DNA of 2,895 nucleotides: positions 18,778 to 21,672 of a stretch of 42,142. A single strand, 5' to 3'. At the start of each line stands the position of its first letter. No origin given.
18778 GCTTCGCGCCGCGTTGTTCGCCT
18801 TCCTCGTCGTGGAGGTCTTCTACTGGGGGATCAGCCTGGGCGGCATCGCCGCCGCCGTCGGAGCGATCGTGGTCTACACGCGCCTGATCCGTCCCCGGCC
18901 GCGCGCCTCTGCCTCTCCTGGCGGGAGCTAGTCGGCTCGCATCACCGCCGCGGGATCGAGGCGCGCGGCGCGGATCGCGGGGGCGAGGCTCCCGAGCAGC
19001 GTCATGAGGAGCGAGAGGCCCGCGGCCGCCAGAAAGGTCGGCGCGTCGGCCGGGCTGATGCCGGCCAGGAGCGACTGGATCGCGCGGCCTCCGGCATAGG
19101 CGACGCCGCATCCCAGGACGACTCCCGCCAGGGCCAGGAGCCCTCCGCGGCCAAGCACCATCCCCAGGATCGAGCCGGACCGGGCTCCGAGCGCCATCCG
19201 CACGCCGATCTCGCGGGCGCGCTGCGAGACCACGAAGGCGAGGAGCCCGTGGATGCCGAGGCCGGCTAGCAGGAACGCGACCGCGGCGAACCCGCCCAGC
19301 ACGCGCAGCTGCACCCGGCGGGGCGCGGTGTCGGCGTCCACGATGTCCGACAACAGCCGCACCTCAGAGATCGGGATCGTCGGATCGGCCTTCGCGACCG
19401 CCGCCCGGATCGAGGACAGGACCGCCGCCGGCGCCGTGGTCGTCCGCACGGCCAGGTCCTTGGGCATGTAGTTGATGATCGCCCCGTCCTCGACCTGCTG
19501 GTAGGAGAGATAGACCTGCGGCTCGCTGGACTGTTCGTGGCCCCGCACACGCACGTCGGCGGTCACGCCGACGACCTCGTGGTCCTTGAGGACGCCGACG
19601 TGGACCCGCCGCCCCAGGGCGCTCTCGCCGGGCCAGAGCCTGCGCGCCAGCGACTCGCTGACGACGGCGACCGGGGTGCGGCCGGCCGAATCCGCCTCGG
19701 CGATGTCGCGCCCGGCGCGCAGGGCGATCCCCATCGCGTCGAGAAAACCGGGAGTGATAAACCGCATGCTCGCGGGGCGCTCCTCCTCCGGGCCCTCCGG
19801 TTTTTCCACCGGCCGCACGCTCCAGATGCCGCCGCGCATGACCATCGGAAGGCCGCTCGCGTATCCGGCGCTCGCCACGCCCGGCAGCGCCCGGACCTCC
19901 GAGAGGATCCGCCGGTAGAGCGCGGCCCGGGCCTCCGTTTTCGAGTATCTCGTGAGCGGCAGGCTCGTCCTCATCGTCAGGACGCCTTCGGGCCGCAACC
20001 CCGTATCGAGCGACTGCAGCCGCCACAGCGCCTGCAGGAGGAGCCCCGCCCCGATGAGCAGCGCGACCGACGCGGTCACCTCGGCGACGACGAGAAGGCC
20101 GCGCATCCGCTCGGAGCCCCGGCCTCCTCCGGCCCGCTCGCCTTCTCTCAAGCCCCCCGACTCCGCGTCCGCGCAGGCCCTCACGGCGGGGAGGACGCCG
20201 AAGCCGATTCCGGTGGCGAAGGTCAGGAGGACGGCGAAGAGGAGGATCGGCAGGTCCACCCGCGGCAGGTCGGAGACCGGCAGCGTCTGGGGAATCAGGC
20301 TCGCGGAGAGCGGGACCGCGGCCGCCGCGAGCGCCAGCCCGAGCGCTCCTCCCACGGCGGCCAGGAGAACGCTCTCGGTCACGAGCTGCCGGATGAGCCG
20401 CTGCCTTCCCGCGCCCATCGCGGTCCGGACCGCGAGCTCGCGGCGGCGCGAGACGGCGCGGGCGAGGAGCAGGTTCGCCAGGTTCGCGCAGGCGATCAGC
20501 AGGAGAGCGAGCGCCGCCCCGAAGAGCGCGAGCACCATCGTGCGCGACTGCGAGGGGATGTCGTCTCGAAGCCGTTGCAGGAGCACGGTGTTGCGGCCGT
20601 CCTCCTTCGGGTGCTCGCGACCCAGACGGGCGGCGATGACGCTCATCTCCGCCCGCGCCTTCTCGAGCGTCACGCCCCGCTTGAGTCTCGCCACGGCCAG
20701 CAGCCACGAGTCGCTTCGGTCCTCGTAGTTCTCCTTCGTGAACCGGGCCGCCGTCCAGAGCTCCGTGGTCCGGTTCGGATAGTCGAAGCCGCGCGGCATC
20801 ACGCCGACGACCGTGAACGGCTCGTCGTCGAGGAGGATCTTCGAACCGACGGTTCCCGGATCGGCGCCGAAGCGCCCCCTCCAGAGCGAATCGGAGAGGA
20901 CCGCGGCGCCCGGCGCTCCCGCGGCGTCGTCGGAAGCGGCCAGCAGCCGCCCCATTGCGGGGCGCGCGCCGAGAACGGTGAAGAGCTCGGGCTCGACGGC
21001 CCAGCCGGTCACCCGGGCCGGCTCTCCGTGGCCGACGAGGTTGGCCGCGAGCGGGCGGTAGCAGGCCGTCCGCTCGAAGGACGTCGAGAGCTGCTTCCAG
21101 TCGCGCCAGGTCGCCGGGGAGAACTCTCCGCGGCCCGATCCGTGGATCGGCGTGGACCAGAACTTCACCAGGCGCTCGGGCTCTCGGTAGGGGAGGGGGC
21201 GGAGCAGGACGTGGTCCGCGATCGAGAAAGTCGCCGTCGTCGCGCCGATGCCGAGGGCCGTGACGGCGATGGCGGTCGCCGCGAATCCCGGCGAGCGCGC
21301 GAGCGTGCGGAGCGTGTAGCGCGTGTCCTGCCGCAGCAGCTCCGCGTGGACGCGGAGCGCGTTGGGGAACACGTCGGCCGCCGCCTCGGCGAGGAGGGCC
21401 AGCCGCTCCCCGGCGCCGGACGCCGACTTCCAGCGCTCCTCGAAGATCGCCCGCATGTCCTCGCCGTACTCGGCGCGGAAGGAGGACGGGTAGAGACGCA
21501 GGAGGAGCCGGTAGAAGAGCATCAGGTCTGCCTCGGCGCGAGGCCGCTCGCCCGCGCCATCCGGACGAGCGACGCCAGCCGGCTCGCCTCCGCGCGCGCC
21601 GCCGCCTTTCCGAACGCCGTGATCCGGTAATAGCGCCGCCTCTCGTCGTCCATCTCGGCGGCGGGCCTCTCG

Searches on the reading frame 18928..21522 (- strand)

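Call 16: search_protein_families(library=pfam, proteins=[window:18928-21522:-])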
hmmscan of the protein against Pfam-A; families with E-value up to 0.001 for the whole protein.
window:18928-21522:- (864 aa): 2 families
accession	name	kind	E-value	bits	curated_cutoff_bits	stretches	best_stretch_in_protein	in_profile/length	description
PF12704.14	MacB_PCD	-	1.8e-36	126.8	27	2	83-293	3-204/207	MacB-like periplasmic core domain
PF02687.27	FtsX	-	1.5e-24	86.8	25.5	2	745-857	3-120/120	FtsX-like permease C-terminal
